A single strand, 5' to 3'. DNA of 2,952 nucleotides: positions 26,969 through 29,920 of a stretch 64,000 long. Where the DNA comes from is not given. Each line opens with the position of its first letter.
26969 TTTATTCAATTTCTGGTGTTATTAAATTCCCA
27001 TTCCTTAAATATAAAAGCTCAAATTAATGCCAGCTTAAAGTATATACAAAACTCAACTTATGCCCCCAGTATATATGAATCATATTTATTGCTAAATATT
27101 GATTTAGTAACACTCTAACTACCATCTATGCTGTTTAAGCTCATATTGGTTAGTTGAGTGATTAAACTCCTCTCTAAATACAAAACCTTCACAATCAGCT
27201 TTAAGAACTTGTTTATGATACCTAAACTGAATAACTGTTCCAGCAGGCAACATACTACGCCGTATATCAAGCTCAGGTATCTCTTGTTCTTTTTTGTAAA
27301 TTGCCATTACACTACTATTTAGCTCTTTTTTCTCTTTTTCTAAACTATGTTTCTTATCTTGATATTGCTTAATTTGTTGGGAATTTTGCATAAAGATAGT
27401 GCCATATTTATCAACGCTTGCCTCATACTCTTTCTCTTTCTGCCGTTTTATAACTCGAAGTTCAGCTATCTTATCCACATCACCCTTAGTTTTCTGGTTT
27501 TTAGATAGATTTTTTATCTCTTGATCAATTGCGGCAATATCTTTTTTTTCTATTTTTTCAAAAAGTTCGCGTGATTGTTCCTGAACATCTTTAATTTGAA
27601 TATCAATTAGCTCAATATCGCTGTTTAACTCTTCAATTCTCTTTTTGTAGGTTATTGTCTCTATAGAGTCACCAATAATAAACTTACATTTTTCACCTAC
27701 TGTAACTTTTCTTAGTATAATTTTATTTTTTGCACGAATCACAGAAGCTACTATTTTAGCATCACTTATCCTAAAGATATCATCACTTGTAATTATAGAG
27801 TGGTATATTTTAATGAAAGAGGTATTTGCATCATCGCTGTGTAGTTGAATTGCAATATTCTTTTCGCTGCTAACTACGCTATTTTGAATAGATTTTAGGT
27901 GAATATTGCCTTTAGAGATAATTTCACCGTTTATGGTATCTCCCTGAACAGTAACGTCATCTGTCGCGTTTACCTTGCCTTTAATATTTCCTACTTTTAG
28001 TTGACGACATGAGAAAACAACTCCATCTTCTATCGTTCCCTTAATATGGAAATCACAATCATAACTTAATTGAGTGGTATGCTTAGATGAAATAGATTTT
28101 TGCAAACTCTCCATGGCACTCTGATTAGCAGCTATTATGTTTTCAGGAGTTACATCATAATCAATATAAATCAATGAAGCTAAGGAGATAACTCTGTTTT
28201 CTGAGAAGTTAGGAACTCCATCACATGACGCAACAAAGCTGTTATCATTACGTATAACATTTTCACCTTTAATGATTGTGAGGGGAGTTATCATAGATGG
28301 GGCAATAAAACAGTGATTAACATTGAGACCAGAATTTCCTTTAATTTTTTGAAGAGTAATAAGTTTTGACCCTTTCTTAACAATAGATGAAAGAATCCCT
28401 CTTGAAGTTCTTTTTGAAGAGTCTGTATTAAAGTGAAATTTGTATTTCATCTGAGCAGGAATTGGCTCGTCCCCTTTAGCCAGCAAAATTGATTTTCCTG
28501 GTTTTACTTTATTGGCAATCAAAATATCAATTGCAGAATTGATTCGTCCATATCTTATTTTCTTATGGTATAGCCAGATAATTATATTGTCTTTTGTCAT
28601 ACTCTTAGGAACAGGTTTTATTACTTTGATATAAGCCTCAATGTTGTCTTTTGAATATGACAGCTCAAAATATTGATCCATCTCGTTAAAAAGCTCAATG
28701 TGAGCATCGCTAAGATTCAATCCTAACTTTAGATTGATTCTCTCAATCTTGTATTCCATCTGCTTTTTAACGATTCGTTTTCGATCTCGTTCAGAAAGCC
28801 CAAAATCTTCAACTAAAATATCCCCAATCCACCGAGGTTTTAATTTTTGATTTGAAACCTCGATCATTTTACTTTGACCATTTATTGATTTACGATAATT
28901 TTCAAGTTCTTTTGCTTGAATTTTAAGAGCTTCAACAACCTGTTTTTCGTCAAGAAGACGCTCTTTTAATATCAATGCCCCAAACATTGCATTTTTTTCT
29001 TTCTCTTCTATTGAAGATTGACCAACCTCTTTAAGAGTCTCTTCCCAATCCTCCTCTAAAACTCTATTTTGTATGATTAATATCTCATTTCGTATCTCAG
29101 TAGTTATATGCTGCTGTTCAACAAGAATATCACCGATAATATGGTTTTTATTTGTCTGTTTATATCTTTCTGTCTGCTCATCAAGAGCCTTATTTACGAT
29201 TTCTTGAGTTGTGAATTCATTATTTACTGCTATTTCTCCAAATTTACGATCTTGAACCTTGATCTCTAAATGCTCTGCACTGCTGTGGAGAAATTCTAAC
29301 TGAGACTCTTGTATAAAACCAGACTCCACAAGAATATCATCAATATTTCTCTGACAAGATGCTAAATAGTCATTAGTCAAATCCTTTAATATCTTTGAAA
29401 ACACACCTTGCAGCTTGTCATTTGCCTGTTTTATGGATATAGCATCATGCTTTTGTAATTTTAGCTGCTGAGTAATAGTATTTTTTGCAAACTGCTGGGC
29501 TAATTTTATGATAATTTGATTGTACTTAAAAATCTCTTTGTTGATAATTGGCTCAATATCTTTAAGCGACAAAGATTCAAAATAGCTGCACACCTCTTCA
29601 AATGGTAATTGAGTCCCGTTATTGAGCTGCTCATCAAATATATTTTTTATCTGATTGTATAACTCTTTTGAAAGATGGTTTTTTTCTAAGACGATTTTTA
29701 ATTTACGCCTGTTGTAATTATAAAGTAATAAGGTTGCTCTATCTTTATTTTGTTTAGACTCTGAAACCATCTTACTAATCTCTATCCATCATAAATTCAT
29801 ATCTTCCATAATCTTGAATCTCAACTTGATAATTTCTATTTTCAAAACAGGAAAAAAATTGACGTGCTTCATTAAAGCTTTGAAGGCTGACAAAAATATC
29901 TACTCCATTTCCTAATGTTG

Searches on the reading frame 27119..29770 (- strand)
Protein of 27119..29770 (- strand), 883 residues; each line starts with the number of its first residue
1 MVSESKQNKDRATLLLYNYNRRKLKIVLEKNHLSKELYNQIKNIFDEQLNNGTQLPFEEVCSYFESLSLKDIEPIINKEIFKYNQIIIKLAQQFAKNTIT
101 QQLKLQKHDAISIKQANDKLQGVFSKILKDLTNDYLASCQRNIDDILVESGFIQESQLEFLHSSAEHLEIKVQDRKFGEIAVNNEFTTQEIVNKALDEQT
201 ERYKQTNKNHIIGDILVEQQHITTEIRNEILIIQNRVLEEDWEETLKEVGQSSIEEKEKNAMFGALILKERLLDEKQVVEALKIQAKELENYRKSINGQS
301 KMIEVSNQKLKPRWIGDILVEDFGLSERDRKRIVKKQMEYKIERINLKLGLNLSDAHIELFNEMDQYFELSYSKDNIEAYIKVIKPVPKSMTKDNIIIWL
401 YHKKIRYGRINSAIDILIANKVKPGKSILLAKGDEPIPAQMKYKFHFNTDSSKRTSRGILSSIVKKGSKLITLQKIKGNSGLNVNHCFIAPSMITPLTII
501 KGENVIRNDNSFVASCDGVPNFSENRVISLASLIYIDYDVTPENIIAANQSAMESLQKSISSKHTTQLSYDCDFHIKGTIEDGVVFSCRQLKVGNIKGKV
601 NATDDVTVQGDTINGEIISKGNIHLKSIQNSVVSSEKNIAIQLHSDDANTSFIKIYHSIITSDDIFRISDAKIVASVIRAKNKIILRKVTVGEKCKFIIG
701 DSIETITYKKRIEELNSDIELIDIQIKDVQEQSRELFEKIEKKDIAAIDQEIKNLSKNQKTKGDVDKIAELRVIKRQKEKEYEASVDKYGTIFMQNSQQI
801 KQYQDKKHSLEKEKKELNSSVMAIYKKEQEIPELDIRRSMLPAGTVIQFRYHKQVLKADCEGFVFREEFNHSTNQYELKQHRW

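Call 4: search_protein_families(library=pfam, proteins=[window:27119-29770:-], max_evalue=0.01)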
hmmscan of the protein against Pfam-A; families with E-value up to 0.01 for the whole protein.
window:27119-29770:- (883 aa): 2 families
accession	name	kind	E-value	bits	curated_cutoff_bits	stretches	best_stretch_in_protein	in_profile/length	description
PF03961.19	FapA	-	0.00055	20.1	31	1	572-817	20-229/272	Flagellar Assembly Protein A beta solenoid domain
PF04519.19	Bactofilin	-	0.009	16.7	27.9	0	566-627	11-72/98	Polymer-forming cytoskeletal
